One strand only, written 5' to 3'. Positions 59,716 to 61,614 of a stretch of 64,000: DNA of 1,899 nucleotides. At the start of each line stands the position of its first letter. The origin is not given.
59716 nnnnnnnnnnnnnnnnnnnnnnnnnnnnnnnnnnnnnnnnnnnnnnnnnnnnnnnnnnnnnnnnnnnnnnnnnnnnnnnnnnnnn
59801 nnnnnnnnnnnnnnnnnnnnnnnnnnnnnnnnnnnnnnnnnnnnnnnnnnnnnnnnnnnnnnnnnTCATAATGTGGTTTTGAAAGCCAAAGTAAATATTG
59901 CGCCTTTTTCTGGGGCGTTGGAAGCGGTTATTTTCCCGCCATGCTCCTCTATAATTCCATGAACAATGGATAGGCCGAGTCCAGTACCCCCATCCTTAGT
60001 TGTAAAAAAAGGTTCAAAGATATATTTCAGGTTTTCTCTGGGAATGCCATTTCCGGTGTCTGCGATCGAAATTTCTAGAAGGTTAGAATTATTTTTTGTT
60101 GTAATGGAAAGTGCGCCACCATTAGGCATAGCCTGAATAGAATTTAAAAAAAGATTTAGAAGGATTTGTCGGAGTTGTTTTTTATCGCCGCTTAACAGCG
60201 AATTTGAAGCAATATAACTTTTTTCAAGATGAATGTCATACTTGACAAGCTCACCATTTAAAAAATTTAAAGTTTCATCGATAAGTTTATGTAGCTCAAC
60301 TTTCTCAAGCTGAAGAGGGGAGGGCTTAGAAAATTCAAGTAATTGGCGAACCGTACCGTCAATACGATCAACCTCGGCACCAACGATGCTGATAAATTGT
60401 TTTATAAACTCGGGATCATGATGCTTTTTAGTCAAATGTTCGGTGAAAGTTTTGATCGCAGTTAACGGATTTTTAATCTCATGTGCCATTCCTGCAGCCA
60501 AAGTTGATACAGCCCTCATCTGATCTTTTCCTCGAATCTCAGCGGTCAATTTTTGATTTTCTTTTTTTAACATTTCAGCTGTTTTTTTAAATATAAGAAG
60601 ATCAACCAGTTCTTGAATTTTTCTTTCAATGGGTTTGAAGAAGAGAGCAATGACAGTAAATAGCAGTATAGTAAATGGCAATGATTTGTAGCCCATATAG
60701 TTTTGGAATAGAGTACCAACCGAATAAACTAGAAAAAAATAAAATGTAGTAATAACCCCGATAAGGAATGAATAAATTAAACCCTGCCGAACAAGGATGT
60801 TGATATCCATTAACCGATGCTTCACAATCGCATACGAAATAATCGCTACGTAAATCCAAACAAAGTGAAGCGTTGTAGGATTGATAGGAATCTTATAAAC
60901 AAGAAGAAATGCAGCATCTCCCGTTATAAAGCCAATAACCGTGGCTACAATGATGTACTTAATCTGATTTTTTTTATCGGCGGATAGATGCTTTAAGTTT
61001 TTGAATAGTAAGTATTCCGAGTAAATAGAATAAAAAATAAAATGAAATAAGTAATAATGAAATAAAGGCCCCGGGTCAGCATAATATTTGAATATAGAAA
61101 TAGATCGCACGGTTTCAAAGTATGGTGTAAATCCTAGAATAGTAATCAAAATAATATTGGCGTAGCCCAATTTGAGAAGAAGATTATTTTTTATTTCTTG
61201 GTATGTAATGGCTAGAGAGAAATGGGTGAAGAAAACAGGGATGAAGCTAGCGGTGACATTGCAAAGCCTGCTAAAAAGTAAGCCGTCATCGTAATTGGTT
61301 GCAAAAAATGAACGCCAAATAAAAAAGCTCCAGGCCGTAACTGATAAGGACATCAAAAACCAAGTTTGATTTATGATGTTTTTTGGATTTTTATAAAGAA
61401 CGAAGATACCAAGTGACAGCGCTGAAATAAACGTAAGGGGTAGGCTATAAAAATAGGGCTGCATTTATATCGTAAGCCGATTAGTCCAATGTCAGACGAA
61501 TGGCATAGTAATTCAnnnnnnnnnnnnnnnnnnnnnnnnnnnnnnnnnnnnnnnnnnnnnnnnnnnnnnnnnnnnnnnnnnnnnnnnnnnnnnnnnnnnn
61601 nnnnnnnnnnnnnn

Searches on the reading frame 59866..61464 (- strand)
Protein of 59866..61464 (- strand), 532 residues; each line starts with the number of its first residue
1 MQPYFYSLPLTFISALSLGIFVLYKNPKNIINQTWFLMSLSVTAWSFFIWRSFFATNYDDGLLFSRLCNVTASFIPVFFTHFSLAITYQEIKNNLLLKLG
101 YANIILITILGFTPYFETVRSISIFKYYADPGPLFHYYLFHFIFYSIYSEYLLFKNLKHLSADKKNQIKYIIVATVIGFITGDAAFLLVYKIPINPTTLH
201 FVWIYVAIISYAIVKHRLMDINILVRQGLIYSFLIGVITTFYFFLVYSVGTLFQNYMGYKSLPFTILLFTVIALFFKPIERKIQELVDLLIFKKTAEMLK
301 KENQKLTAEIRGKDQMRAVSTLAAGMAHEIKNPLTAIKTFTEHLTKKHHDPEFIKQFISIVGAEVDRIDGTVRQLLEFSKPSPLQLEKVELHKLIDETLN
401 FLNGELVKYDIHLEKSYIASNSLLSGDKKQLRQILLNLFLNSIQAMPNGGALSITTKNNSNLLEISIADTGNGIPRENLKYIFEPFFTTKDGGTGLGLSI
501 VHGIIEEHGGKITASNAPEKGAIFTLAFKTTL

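Call 30: find_related_loci(query=window:59866-61464:-, collection=genome_contigs, flank=10000)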
Query window:59866-61464:- (532 aa) in genome_contigs; peptide patterns used: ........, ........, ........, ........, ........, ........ (x = any residue, [..] = any of these).
185 stretches matched a pattern; 62 encode a relative of the query (tblastn E <= 1e-3); 62 distinct loci.
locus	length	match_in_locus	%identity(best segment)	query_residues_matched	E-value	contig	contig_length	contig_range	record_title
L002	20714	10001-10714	37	302-531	2e-38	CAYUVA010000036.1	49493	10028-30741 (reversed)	MAG TPA_asm: uncultured bacterium isolate SRP338002_co1_41 genome assembly, contig: NODE_640_length_49493_cov_10.436870,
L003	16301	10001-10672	37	314-528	7e-37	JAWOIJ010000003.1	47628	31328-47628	MAG: Desulfobacterales bacterium isolate CWP5-2.bin.178 k191_2813581, whole genome shotgun sequence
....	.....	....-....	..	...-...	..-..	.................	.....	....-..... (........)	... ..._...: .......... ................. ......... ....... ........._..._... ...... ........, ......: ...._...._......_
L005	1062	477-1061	37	314-498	1e-34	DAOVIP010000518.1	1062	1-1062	MAG TPA_asm: Candidatus Aminicenantes bacterium isolate CSMAG_1370 CSMAG_1370_k141_6244709_length_1062_cov_7.0000, whole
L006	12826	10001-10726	33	286-524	1e-31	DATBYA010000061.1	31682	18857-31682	MAG TPA_asm: Candidatus Sulfotelmatobacter sp. isolate SMAG_U7581 k141_43555, whole genome shotgun sequence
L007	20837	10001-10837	31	260-526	4e-31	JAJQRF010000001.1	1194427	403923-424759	MAG: Pyrinomonadaceae bacterium isolate cam-2 NODE_17_length_1194427_cov_10.222628, whole genome shotgun sequence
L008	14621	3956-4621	36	314-526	6e-31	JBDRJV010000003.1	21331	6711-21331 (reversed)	MAG: Candidatus Omnitrophota bacterium isolate MEGAHIT-group-1.676 k141_2670687, whole genome shotgun sequence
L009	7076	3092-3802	34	295-514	2e-30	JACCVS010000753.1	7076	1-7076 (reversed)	MAG: Acidobacteria bacterium isolate MGR_bin132 SD2897-2912_k127_3633213, whole genome shotgun sequence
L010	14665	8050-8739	32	299-526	8e-31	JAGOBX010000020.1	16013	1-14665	Candidatus Dependentiae bacterium isolate Go_SlDig_bin_425 Go_SlDig_10592_length_16013_cov_5.319464, whole genome shotgu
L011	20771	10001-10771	32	278-521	2e-28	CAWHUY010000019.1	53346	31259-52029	MAG: uncultured Spirochaetota bacterium isolate MFD02416.bin.2.175 genome assembly, contig: contig_65918, whole genome s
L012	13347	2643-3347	31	295-512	2e-28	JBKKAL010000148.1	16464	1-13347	MAG: Pyrinomonadaceae bacterium isolate swi_bin.3 k127_77570, whole genome shotgun sequence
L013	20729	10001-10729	33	300-526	1e-28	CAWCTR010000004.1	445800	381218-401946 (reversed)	MAG: uncultured delta proteobacterium isolate MFD01476.bin.2.8 genome assembly, contig: contig_16361, whole genome shotg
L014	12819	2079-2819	33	277-512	8e-28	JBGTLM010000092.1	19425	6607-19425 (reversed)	MAG: Pyrinomonadaceae bacterium isolate JTS-RE337 k141_6306129, whole genome shotgun sequence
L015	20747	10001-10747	33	301-531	1e-27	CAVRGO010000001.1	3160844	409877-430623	MAG: uncultured Acidobacteriota bacterium isolate MFD05442.bin.1.279 genome assembly, contig: contig_13462, whole genome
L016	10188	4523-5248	32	302-526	2e-27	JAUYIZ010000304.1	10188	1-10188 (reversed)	MAG: Desulfobacterales bacterium isolate C24_metabat.bin.116_sub C24_k141_379241, whole genome shotgun sequence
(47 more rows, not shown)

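Call 81: search_protein_families(library=pfam, proteins=[window:59866-61464:-])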
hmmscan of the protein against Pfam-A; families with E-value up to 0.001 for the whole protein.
window:59866-61464:- (532 aa): 3 families
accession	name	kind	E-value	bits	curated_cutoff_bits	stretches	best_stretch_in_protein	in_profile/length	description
PF02518.31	HATPase_c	-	3.4e-26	92.3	26.4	1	426-530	1-109/111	Histidine kinase-, DNA gyrase B-, and HSP90-like ATPase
PF00512.31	HisKA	-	1.2e-13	51.3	26.9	1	320-381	3-63/66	His Kinase A (phospho-acceptor) domain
PF16927.11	HisKA_7TM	-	1.2e-12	48.6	28.6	1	11-221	5-222/224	N-terminal 7TM region of histidine kinase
